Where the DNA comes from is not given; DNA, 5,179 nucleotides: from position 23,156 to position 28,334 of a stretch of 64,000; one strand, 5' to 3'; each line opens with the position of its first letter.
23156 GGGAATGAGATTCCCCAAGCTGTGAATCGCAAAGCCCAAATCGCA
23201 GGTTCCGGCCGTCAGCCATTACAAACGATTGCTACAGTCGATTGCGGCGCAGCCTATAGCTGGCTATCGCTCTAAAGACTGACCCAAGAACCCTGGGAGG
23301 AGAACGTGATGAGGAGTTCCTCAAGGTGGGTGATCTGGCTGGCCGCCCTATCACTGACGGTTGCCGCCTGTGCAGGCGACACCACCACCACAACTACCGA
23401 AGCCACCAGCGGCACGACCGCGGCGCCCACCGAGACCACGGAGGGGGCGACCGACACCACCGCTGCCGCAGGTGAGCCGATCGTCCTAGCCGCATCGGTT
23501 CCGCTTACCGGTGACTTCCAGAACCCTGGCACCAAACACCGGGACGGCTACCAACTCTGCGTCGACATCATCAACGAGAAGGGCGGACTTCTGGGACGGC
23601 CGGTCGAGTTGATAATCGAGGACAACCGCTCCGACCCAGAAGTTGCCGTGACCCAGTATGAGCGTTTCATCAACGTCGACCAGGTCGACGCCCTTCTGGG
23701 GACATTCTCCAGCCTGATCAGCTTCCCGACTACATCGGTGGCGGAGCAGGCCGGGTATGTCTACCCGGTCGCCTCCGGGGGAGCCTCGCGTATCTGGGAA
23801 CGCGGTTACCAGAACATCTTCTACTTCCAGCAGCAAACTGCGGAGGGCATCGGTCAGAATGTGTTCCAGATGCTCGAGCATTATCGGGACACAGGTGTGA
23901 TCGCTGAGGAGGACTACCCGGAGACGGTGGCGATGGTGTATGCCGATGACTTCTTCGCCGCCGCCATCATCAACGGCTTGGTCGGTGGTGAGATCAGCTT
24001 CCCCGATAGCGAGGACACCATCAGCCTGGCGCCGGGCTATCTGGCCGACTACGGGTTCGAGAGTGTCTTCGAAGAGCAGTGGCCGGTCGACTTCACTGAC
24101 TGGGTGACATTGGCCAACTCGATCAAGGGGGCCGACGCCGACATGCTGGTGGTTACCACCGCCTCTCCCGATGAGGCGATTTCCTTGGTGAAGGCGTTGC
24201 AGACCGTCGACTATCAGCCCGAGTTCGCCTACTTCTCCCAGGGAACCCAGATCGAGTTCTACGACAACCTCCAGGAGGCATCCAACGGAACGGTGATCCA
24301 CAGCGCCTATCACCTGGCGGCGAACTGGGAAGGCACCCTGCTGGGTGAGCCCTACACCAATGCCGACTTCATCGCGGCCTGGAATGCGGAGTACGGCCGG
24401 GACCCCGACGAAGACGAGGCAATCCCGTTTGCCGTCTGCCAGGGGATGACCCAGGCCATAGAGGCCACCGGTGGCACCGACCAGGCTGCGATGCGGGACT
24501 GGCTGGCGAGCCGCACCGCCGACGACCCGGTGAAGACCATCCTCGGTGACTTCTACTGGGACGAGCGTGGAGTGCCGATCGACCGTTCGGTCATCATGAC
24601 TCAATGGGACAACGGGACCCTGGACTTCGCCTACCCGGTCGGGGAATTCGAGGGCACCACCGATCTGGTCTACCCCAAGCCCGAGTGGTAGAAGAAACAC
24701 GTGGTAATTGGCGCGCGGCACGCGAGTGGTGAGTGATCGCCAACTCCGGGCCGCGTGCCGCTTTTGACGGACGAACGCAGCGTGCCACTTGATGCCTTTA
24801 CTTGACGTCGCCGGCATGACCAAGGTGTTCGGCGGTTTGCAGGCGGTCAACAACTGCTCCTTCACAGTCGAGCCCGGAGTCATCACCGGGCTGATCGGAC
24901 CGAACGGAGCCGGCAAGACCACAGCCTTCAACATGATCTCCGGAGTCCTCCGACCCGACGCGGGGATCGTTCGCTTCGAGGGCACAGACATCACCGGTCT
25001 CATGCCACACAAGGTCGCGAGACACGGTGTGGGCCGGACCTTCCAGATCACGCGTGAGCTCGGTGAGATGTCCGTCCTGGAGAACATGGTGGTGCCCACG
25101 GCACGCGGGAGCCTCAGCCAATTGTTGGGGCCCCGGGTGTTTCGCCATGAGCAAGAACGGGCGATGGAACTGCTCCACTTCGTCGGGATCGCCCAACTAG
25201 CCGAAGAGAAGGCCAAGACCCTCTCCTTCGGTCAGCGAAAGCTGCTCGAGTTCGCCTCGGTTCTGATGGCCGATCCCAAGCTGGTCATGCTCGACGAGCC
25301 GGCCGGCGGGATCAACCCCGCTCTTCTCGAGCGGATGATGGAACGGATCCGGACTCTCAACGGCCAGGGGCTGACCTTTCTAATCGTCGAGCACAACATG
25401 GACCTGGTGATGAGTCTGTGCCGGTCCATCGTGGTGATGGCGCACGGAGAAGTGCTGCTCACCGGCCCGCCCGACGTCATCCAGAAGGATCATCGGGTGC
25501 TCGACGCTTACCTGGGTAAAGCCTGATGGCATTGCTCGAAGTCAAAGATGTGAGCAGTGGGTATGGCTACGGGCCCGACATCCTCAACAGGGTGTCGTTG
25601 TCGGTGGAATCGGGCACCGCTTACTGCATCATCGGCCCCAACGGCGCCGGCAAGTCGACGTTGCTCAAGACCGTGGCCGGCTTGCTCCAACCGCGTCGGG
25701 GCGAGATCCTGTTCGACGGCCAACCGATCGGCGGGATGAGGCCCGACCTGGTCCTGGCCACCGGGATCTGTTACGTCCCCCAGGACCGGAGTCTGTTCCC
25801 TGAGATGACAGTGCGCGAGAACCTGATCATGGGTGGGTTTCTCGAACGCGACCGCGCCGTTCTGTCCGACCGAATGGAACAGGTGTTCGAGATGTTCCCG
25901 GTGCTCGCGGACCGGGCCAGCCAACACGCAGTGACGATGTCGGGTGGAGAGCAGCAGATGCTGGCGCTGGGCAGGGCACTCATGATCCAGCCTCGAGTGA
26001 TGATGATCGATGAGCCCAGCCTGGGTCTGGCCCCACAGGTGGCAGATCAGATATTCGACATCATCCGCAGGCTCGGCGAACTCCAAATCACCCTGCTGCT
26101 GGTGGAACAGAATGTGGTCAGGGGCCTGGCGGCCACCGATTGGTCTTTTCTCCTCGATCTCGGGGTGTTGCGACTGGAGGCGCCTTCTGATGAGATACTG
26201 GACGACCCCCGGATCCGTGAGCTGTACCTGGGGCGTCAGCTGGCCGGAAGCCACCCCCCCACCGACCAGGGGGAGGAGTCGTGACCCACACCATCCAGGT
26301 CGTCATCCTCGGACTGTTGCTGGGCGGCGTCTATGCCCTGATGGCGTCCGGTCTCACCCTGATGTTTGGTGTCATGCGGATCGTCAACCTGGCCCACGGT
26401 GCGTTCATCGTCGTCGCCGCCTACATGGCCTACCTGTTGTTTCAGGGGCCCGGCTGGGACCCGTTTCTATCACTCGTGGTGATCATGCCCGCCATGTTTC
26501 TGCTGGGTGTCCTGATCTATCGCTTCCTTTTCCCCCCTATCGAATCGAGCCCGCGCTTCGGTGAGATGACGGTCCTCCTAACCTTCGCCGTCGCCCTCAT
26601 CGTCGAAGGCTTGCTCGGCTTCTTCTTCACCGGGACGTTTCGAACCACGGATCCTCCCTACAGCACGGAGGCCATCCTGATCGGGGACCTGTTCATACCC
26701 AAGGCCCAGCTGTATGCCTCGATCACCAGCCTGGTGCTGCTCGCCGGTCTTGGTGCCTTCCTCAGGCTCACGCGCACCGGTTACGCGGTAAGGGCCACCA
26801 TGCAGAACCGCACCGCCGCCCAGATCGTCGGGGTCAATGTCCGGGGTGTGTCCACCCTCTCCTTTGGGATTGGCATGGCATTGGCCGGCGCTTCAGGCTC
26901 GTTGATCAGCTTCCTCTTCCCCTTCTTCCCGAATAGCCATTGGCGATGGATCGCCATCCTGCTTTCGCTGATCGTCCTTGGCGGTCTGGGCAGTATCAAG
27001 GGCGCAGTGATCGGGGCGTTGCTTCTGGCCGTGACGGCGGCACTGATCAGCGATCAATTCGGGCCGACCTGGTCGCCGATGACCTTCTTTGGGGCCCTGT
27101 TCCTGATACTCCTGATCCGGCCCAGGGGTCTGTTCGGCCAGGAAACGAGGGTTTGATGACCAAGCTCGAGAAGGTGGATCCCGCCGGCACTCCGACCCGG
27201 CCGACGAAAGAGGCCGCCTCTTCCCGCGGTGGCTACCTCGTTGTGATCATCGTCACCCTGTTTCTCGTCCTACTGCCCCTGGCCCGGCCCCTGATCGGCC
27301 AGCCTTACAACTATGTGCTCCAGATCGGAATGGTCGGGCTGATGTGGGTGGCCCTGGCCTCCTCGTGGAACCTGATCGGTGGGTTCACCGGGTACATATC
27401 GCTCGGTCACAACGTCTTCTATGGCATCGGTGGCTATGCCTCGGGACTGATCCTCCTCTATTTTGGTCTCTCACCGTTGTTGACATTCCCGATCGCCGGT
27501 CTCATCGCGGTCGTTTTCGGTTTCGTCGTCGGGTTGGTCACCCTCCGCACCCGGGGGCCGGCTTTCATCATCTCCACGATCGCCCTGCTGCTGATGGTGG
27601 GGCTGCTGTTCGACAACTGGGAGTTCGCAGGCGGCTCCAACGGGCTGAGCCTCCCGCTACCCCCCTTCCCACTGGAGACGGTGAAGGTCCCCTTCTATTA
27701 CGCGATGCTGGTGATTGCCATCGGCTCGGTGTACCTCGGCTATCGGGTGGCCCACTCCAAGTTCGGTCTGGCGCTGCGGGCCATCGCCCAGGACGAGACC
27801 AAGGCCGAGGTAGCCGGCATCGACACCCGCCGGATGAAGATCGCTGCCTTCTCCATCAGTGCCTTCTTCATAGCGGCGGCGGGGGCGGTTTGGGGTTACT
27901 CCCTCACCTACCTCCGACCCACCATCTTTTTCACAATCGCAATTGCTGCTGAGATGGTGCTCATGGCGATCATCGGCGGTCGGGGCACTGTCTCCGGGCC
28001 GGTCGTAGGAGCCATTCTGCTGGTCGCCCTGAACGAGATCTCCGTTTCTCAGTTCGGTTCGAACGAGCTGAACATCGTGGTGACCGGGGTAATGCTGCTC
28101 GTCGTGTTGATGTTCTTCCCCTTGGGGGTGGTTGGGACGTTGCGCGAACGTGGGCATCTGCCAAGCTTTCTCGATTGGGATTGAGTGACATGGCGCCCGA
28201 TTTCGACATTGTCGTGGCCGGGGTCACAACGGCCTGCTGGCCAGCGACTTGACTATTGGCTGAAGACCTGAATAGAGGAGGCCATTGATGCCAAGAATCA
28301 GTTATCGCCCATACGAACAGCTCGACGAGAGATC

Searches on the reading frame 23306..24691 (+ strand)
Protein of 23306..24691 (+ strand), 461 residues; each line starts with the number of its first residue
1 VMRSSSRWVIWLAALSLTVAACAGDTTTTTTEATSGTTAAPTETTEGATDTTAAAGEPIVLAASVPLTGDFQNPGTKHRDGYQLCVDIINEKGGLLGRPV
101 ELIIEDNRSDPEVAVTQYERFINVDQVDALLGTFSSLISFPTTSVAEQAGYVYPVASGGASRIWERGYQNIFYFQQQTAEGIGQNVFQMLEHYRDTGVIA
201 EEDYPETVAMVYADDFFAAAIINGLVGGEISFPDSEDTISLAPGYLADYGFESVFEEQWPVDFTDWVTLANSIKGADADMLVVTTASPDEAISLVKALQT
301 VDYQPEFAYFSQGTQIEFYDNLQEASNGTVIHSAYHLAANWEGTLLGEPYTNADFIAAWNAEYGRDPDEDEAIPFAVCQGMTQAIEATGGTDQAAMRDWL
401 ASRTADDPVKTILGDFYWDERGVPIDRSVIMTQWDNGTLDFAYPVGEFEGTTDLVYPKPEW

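Call 60: search_protein_families(library=pfam, proteins=[window:23306-24691:+], max_evalue=0.0001)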
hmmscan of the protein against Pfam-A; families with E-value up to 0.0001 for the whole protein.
window:23306-24691:+ (461 aa): 2 families
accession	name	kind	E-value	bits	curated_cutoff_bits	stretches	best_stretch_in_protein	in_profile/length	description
PF13458.12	Peripla_BP_6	-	8.1e-38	131.4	31.7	1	58-437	1-342/343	Periplasmic binding protein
PF13433.12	Peripla_BP_5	-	4.7e-16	59.3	27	1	67-155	9-99/363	Periplasmic binding protein domain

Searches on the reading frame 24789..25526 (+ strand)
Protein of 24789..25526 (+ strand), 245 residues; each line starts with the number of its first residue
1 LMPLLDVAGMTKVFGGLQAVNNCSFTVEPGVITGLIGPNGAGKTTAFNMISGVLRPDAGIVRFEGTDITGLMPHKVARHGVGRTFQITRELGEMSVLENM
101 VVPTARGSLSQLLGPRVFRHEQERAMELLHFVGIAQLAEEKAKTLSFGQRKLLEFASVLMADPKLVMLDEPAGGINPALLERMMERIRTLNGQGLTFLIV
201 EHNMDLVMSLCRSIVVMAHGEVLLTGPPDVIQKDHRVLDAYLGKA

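Call 60: search_protein_families(library=pfam, proteins=[window:24789-25526:+], max_evalue=0.0001)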
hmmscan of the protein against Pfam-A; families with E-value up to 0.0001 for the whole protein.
window:24789-25526:+ (245 aa): 3 families
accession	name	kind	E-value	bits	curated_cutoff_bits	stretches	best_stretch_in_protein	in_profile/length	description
PF00005.33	ABC_tran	-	3e-30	106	25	1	20-172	1-136/137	ABC transporter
PF13304.12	AAA_21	-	5.9e-11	43.4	27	0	141-203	234-299/304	AAA domain, putative AbiEii toxin, Type IV TA system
PF12399.14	BCA_ABC_TP_C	-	7.2e-06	25.9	25.5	1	221-244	1-24/27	Branched-chain amino acid ATP-binding cassette transporter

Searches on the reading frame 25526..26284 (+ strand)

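Call 60: search_protein_families(library=pfam, proteins=[window:25526-26284:+], max_evalue=0.0001)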
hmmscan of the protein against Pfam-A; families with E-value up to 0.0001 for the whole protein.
window:25526-26284:+ (252 aa): 3 families
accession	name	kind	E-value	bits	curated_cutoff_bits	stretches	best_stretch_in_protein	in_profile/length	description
PF00005.33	ABC_tran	-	2.7e-33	115.9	25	1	20-165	1-136/137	ABC transporter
PF13304.12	AAA_21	-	2.2e-11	44.8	27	0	33-56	2-25/304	AAA domain, putative AbiEii toxin, Type IV TA system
PF13555.12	AAA_29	-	2.7e-05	24.3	27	1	27-58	19-50/61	P-loop containing region of AAA domain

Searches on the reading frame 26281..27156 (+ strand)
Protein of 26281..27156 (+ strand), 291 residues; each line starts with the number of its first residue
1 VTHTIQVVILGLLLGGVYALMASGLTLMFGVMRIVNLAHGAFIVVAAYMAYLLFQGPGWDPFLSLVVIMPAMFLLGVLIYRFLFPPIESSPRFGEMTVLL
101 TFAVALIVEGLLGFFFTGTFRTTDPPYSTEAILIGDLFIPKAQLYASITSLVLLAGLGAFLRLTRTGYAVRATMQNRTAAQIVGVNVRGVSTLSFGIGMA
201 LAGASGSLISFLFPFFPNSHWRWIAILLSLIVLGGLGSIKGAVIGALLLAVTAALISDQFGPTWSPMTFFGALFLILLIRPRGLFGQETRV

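Call 60: search_protein_families(library=pfam, proteins=[window:26281-27156:+], max_evalue=0.0001)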
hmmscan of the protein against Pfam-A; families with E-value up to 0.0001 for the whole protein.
window:26281-27156:+ (291 aa): 1 family
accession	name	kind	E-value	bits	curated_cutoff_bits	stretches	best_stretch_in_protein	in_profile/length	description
PF02653.21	BPD_transp_2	-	1.7e-34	119.7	26.8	1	10-278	4-269/269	Branched-chain amino acid transport system / permease component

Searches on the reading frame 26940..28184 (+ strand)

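Call 60: search_protein_families(library=pfam, proteins=[window:26940-28184:+], max_evalue=0.0001)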
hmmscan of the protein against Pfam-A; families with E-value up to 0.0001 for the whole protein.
window:26940-28184:+ (414 aa): 1 family
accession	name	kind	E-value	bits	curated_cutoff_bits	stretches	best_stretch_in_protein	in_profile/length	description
PF02653.21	BPD_transp_2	-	7.5e-39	133.9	26.8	1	128-390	4-269/269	Branched-chain amino acid transport system / permease component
